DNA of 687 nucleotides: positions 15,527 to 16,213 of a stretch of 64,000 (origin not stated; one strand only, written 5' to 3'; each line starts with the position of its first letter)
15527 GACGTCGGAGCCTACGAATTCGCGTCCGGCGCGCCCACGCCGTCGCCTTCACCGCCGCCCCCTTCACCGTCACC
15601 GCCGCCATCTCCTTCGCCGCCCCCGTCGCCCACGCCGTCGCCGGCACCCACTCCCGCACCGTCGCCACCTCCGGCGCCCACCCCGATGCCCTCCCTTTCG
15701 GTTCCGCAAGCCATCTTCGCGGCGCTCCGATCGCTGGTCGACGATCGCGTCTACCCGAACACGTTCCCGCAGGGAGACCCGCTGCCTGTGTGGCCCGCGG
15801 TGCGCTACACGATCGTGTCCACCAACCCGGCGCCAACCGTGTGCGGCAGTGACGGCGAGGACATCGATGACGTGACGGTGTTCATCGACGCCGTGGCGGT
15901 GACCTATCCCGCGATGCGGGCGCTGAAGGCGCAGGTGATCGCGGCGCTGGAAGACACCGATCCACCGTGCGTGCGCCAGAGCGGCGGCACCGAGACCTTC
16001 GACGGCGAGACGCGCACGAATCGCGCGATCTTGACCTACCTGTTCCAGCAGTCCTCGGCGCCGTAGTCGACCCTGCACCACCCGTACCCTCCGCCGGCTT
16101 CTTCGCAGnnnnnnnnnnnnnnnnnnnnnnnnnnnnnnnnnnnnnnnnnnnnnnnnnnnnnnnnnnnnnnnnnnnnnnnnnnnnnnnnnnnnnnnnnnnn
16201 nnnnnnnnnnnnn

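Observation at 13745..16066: Beta-helix enzyme-like domain fused via a Pro/Ser/Thr linker to a DUF3168 tail-terminator domain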

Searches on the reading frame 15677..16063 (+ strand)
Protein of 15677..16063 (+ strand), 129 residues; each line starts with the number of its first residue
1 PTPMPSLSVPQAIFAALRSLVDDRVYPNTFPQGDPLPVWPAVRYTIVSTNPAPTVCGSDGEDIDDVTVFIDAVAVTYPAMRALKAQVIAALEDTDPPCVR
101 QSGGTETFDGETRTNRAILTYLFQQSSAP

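Call 14: find_homologous_proteins(query=window:15677-16063:+, max_evalue=0.01)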
Query window:15677-16063:+ (129 aa): 23 proteins with E <= 0.01 among 35 candidates.
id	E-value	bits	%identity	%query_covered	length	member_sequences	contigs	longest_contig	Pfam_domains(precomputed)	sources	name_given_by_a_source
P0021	2.2e-69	249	89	100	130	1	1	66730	PF11367.15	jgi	-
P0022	2.0e-56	207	77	94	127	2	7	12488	PF11367.15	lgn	-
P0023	2.8e-55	204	76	94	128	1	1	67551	PF11367.15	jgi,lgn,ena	-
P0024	3.1e-53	197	72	98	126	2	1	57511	PF11367.15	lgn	-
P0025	5.8e-53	196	74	94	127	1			PF11367.15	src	-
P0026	6.4e-53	196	73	95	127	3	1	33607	PF11367.15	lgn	-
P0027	1.6e-51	192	70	95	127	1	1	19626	PF11367.15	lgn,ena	-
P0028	2.1e-51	191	70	93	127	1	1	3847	PF11367.15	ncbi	-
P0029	1.4e-45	172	63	95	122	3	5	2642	PF11367.15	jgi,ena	-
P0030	1.7e-45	172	64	95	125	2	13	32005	PF11367.15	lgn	-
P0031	3.8e-45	171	63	94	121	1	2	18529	PF11367.15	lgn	-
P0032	1.1e-44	169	64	95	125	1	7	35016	PF11367.15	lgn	-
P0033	1.8e-43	166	60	94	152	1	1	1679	PF11367.15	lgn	-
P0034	1.2e-41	160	65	92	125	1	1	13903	PF11367.15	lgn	-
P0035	1.5e-41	159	59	95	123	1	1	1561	PF11367.15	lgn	-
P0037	1.6e-40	156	63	95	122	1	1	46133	PF11367.15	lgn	-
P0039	1.2e-31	127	50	90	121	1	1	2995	PF11367.15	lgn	-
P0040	2.4e-29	120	52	91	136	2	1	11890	PF11367.15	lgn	-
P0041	4.8e-29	119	49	94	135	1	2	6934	PF11367.15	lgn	-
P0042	7.6e-28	115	55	89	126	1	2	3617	PF11367.15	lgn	-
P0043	9.8e-25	105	46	92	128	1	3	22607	PF11367.15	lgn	-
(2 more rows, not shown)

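Call 15: search_protein_families(library=pfam, proteins=[window:15677-16063:+], max_evalue=10)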
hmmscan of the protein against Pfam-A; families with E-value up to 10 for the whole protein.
window:15677-16063:+ (129 aa): 1 family
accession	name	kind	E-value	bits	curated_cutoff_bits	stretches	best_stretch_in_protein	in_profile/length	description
PF11367.14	Tail_completion_gp17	-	1.9e-09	38.1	24.5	1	15-121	11-119/124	Tail completion protein gp17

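Call 16: find_encoding_contigs(protein=P0021, flank=10000, max_places=3)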
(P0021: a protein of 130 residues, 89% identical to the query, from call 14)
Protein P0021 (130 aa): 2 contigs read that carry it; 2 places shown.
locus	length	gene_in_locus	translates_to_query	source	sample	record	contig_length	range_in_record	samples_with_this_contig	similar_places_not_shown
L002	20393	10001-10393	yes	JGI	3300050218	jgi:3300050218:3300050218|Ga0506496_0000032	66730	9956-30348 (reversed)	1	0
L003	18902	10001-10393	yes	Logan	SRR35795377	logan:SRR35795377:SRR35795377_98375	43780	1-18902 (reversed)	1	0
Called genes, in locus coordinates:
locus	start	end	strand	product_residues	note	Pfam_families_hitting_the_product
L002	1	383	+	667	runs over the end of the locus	PF04586:Peptidase_S78, PF05065:Phage_capsid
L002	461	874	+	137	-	-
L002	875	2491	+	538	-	PF04860:Phage_portal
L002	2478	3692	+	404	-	-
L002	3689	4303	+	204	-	-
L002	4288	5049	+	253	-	-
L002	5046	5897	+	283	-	-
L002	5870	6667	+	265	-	-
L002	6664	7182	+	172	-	PF08241:Methyltransf_11 (weak), PF13489:Methyltransf_23 (weak)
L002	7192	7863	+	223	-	-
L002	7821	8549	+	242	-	PF05135:Phage_connect_1 (faint)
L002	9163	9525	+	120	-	PF05521:Phage_HCP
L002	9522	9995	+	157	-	-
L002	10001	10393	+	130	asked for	PF11367:Tail_completion_gp17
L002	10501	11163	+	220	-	PF16190:E1_FCCH, PF08813:Phage_tail_3 (weak), PF16460:Phage_TTP_11 (faint)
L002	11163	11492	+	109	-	-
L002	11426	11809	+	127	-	PF06223:Phage_tail_T (faint)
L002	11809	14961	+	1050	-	PF06791:TMP_2, PF09718:Tape_meas_lam_C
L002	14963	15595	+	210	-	PF09343:DUF2460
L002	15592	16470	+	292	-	PF09931:Phage_phiJL001_Gp84_N, PF09356:Phage_BR0599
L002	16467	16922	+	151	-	PF00877:NLPC_P60 (weak)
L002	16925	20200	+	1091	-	PF13550:Phage-tail_3, PF23666:Rcc01698_C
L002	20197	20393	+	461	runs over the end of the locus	-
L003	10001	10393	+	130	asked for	PF11367:Tail_completion_gp17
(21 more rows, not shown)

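Call 17: find_encoding_contigs(protein=P0023, flank=10000, max_places=3)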
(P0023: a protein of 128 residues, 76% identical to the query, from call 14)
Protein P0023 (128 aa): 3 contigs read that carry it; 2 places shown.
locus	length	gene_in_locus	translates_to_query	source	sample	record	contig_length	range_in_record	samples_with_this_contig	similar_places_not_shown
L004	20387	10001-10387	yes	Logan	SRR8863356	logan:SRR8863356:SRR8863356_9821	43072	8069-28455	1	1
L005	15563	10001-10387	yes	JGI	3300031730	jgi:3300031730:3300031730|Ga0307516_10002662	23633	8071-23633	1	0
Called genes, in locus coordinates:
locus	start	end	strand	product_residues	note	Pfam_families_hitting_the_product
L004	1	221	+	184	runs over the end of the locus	-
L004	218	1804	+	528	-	-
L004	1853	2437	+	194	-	PF01973:MptE-like (faint)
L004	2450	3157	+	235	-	-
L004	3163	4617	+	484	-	-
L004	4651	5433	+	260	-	-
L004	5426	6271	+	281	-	-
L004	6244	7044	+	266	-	-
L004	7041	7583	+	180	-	PF08241:Methyltransf_11 (weak)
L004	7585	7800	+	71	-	-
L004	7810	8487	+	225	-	-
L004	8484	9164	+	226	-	PF05135:Phage_connect_1 (faint)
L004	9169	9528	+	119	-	PF05521:Phage_HCP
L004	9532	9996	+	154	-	-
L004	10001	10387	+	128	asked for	PF11367:Tail_completion_gp17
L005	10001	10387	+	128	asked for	PF11367:Tail_completion_gp17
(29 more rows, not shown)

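Call 18: find_encoding_contigs(protein=P0024, flank=10000, max_places=3)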
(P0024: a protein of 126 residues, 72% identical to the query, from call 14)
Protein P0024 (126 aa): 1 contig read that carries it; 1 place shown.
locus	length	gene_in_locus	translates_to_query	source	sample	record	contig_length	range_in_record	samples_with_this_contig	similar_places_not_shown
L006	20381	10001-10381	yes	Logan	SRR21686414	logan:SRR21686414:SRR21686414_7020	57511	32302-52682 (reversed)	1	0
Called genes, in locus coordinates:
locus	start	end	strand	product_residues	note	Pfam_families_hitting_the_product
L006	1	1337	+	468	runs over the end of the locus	PF04860:Phage_portal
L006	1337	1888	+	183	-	-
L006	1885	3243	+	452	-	PF01391:Collagen, PF02839:CBM_5_12 (faint)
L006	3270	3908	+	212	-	PF01973:MptE-like (faint)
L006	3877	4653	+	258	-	-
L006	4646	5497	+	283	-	-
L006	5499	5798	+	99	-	-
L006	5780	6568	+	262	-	-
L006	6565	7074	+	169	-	PF08241:Methyltransf_11 (weak)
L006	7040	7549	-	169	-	PF13392:HNH_3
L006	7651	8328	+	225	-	-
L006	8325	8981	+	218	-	-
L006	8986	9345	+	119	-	PF05521:Phage_HCP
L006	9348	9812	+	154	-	-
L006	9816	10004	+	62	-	-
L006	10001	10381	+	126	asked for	PF11367:Tail_completion_gp17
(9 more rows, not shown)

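Call 28: search_solved_structures(query=window:15677-16063:+, max_evalue=10, show_alignments=2)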
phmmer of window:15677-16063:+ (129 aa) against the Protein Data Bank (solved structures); distinct sequences matched with E-value up to 10: 0.

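Call 35: find_related_loci(query=A2, collection=viral_contigs, flank=4000)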
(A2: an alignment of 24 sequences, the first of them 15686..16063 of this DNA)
Query A2 (126 aa) in viral_contigs; peptide patterns used: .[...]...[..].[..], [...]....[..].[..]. (x = any residue, [..] = any of these).
122 stretches matched a pattern; 83 encode a relative of the query (tblastn E <= 1e-3); the best 80 are kept; 80 distinct loci.
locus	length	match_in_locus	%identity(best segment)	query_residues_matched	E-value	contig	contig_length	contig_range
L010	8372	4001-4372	94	3-126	1e-76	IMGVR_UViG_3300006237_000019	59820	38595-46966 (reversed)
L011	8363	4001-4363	76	4-124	8e-53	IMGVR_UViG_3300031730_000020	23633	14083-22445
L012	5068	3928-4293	65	3-124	3e-48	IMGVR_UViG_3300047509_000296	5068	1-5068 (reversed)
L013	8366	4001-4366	63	3-123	1e-46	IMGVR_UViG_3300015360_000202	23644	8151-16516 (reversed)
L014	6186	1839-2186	51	10-125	9e-38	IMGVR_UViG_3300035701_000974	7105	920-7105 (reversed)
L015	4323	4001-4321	60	4-110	7e-36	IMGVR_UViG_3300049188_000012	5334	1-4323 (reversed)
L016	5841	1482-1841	50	6-125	1e-32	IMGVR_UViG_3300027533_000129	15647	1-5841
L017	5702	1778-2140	49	3-124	1e-32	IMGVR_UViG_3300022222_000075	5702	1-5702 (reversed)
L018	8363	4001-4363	49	3-124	1e-32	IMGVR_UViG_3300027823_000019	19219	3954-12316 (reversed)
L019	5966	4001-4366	45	3-124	1e-30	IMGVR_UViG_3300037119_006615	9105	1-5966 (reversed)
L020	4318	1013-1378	50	4-125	2e-30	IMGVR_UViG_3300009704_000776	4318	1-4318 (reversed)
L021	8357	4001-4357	48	4-124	3e-30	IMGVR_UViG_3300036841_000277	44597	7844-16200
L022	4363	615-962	50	10-124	2e-30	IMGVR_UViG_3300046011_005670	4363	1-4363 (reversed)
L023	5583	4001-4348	50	10-124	2e-30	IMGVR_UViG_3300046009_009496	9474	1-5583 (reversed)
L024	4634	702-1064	48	10-120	7e-29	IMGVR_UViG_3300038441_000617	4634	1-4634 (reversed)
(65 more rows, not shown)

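Call 41: find_related_loci(query=A2, collection=metagenome_contigs, flank=4000)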
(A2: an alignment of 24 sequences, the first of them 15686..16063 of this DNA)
Query A2 (126 aa) in metagenome_contigs; peptide patterns used: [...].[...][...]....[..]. (x = any residue, [..] = any of these).
122 stretches matched a pattern; 11 encode a relative of the query (tblastn E <= 1e-3); 11 distinct loci.
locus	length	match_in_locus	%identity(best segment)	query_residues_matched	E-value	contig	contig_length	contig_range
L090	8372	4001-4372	94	3-126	1e-77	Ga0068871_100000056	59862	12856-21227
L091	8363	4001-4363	76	4-124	9e-54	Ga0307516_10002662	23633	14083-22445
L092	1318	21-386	63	4-125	1e-54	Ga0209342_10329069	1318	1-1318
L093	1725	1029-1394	63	4-125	9e-54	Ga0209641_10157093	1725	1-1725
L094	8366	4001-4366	63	3-123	2e-47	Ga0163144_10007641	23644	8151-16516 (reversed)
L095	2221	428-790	56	6-124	5e-44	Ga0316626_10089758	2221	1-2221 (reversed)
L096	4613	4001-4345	53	10-124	1e-35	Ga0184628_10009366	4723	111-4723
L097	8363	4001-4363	49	3-124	2e-33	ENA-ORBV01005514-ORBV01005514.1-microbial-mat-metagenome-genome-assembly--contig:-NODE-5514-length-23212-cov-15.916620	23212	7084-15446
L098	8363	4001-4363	49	3-124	2e-33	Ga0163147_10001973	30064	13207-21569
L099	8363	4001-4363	49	3-124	2e-33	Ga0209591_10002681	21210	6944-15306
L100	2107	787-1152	46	5-126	2e-26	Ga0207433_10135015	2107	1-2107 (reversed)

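Call 42: find_related_loci(query=A2, collection=genome_contigs, flank=4000)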
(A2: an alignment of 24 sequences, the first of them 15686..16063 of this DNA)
Query A2 (126 aa) in genome_contigs; peptide patterns used: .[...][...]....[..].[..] (x = any residue, [..] = any of these).
22 stretches matched a pattern; 2 encode a relative of the query (tblastn E <= 1e-3); 2 distinct loci.
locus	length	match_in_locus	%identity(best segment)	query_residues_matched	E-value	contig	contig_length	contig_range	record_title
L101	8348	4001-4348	50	10-125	7e-35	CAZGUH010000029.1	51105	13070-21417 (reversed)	MAG TPA_asm: uncultured Ilumatobacteraceae bacterium isolate binchicken_co242_131 genome assembly, contig: NODE_1385_len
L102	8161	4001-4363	49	3-124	4e-34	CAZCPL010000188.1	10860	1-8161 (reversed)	MAG TPA_asm: uncultured Solibacteraceae bacterium isolate SRP128246_co1_9 genome assembly, contig: NODE_14957_length_108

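Call 45: search_protein_families(library=pfam, proteins=[L010:3233-4375:+, L010:3233-3960:+], max_evalue=10)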
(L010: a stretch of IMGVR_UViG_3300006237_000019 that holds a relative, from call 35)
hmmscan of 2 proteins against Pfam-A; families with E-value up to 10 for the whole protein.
L010:3233-4375:+ (380 aa): 1 family
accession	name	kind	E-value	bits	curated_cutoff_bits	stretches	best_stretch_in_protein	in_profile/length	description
PF11367.14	Tail_completion_gp17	-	4.8e-09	36.8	24.5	1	266-372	11-119/124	Tail completion protein gp17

L010:3233-3960:+ (242 aa): 0 families

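Call 48: find_homologous_proteins(query=L010:3233-3958:+, max_evalue=0.01)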
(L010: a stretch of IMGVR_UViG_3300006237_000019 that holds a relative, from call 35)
Query L010:3233-3958:+ (242 aa): 3 proteins with E <= 0.01 among 1734 candidates.
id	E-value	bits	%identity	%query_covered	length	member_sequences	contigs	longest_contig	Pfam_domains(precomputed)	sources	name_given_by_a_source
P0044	2.3e-153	527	100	100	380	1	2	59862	PF11367.15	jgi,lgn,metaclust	metaclust:\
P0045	3.5e-26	111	39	99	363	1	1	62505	PF11367.15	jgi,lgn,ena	-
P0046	2.1e-23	101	35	98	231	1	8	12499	-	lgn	-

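Call 50: find_encoding_contigs(protein=P0045, flank=10000, max_places=2)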
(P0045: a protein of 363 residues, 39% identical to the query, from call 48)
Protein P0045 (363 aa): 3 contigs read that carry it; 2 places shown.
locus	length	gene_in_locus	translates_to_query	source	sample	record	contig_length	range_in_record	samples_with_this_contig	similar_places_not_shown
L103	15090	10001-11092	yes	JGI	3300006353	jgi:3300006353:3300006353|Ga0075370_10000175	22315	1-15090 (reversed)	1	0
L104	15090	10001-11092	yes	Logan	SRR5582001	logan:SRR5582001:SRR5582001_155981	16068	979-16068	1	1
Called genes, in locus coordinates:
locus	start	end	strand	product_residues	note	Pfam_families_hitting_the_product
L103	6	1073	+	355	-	-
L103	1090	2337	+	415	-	-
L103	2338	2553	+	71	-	-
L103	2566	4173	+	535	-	-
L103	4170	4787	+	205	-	-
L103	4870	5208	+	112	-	PF05521:Phage_HCP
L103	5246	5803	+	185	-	-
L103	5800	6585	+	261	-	-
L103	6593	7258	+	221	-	-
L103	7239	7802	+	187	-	-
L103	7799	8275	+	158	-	PF13489:Methyltransf_23, PF08242:Methyltransf_12 (faint), PF08241:Methyltransf_11 (weak)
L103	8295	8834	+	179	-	PF13578:Methyltransf_24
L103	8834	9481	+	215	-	PF13489:Methyltransf_23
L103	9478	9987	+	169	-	-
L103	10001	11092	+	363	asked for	PF11367:Tail_completion_gp17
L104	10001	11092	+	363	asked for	PF11367:Tail_completion_gp17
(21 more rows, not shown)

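Call 51: find_encoding_contigs(protein=P0046, flank=8000, max_places=2)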
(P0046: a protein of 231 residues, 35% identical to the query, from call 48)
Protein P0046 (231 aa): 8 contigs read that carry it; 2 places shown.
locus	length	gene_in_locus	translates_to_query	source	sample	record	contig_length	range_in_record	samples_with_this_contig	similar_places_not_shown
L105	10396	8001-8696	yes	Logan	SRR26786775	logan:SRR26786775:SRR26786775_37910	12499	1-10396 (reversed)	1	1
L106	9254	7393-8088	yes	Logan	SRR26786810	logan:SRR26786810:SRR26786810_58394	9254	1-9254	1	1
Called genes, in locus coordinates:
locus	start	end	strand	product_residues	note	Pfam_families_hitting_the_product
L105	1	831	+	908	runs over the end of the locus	PF09718:Tape_meas_lam_C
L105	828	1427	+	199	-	PF09343:DUF2460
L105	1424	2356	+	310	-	PF09931:Phage_phiJL001_Gp84_N, PF09356:Phage_BR0599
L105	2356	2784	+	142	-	-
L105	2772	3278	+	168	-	-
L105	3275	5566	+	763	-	PF13550:Phage-tail_3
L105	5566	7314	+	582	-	PF23666:Rcc01698_C, PF13385:Laminin_G_3 (weak)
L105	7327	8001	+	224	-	-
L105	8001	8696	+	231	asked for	-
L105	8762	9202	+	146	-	-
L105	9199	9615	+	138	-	-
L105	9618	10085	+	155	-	PF05838:Glyco_hydro_108, PF09374:PG_binding_3 (weak)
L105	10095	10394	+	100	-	?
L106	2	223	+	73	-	?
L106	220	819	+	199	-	PF09343:DUF2460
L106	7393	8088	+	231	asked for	-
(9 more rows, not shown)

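Call 57: search_protein_representatives(alignment_id=A2)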
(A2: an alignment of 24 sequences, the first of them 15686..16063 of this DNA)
Query: 24 sequences, 123 profile positions. Proteins with E-value up to 0.001 (for the whole library): 610; up to 1e-10: 145; up to 1e-30: 28. The best 150 are listed.
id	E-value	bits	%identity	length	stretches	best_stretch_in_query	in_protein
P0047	3.0e-45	169.3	-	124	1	2-121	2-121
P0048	3.0e-44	166.0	-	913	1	2-120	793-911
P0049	2.0e-41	156.9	-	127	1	2-122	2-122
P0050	5.0e-41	155.7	-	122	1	1-122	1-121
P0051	4.5e-39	149.3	-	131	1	1-121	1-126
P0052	9.1e-39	148.4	-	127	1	6-121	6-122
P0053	3.0e-38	146.7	-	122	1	2-120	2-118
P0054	5.8e-38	145.7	-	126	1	2-121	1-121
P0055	4.1e-37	143.0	-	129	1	1-122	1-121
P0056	9.0e-37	141.9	-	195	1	10-121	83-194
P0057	2.1e-36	140.7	-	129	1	1-122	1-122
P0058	2.2e-36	140.6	-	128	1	2-122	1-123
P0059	3.7e-36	139.9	-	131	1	2-122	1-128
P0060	5.4e-36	139.4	-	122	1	1-121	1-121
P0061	5.9e-36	139.3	-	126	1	2-121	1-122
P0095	4.4e-27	110.6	-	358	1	2-121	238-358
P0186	1.8e-11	60.2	-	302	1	8-116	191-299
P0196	3.2e-10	56.2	-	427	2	10-116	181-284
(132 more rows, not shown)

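Call 66: search_protein_families(library=ncbifam, proteins=[P0044, P0048], max_evalue=0.1)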
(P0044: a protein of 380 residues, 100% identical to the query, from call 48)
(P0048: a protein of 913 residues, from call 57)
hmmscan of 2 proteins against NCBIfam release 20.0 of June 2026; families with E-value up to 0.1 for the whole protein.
P0044 (380 aa): 0 families

P0048 (913 aa): 0 families

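Call 71: search_protein_families(library=pfam, proteins=[P0048, P0095, P0186, P0196, P0056, P0045, P0046], max_evalue=0.1)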
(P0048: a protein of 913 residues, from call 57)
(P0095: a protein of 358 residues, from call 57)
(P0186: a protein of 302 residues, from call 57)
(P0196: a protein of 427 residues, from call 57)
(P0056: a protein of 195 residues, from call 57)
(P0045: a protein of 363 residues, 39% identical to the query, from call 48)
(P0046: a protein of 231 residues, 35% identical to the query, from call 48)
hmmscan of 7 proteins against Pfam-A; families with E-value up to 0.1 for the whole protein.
P0048 (913 aa): 1 family
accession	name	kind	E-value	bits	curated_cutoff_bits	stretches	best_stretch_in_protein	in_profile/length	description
PF11367.14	Tail_completion_gp17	-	7.5e-08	33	24.5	1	804-908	15-121/124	Tail completion protein gp17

P0095 (358 aa): 1 family
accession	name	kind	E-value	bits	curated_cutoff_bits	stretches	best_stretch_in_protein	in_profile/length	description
PF11367.14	Tail_completion_gp17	-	3.3e-05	24.4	24.5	1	268-354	30-121/124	Tail completion protein gp17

P0186 (302 aa): 2 families
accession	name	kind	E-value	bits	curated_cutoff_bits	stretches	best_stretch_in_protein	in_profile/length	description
PF11367.14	Tail_completion_gp17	-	1.4e-17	64.4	24.5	1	182-301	1-122/124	Tail completion protein gp17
PF03990.20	DUF348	-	0.052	13.7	24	0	228-249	14-35/41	G5-linked-Ubiquitin-like domain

P0196 (427 aa): 1 family
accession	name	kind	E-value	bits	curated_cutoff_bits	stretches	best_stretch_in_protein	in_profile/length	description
PF11367.14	Tail_completion_gp17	-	7.8e-23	81.4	24.5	2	172-283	3-119/124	Tail completion protein gp17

P0056 (195 aa): 1 family
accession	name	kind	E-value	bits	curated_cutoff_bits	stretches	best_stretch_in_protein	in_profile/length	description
PF11367.14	Tail_completion_gp17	-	4e-05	24.2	24.5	1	85-188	14-119/124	Tail completion protein gp17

P0045 (363 aa): 2 families
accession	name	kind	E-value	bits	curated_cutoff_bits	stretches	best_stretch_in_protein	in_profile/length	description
PF11367.14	Tail_completion_gp17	-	2.3e-17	63.7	24.5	1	242-358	2-124/124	Tail completion protein gp17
PF16101.10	PRIMA1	-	0.061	13.5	38.6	0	220-241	60-81/158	Proline-rich membrane anchor 1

P0046 (231 aa): 0 families

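Call 76: find_encoding_contigs(protein=P0048, flank=6000, max_places=2)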
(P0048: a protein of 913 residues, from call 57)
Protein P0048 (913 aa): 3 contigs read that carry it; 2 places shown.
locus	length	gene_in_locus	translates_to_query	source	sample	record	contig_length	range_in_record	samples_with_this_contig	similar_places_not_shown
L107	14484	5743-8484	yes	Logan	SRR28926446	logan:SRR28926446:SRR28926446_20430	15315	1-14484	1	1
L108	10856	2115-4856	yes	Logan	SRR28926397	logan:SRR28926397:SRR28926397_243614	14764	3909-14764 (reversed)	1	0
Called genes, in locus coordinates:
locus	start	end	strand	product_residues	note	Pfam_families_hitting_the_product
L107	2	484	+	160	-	?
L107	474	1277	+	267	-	-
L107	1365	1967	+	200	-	PF05135:Phage_connect_1 (faint), PF24163:HCP (weak)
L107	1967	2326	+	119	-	PF05521:Phage_HCP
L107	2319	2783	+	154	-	PF04883:HK97-gp10_like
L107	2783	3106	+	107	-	-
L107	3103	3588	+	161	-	PF05838:Glyco_hydro_108, PF09374:PG_binding_3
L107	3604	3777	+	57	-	-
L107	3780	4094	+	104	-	-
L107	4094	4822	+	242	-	PF13426:PAS_9 (weak)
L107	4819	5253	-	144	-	PF11351:GTA_holin_3TM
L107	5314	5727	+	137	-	-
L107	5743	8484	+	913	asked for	PF11367:Tail_completion_gp17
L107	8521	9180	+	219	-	PF16190:E1_FCCH, PF08813:Phage_tail_3, PF16460:Phage_TTP_11 (faint)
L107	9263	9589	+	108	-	-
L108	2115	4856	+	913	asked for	PF11367:Tail_completion_gp17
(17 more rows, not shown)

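Call 81: predict_structure(alignment_id=A4)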
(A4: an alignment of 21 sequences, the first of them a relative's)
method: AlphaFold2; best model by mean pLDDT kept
length: 380 residues; sequences in the alignment: 21
mean_pLDDT: 72.8   pTM: 0.57
mean pLDDT of the five models: 72.8, 71.9, 69.9, 69.8, 67.8
residues with pLDDT >= 90: 110; 70-90: 116; 50-70: 81; < 50: 73
segments of 3 or more residues with pLDDT < 50: 1-4, 10-12, 14-35, 37-52, 67-73, 81-83, 215-217, 303-310, 378-380
pLDDT, mean of each block of 10 residues (from residue 1): 47 44 36 44 41 53 51 49 58 66 85 68 81 87 88 88 88 93 95 76 68 50 78 90 74 66 92 89 77 88 47 73 96 97 88 92 93 73
secondary structure, 60 per line:
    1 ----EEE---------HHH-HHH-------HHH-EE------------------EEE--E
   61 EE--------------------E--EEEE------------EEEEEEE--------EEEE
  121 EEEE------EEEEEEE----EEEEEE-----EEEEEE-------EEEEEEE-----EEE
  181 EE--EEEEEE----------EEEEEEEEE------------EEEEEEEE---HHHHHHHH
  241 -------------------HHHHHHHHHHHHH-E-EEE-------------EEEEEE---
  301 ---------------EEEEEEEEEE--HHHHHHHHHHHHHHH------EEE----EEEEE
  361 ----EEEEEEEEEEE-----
elements in order: E5-7 E55-57 E60-62 E86-89 E102-108 E117-124 E131-137 E142-147 E153-158 E166-172 E178-182 E185-190 E201-209 E222-229 H233-240 H260-272 E276-278 E292-297 E316-325 H328-342 E349-351 E356-360 E365-375
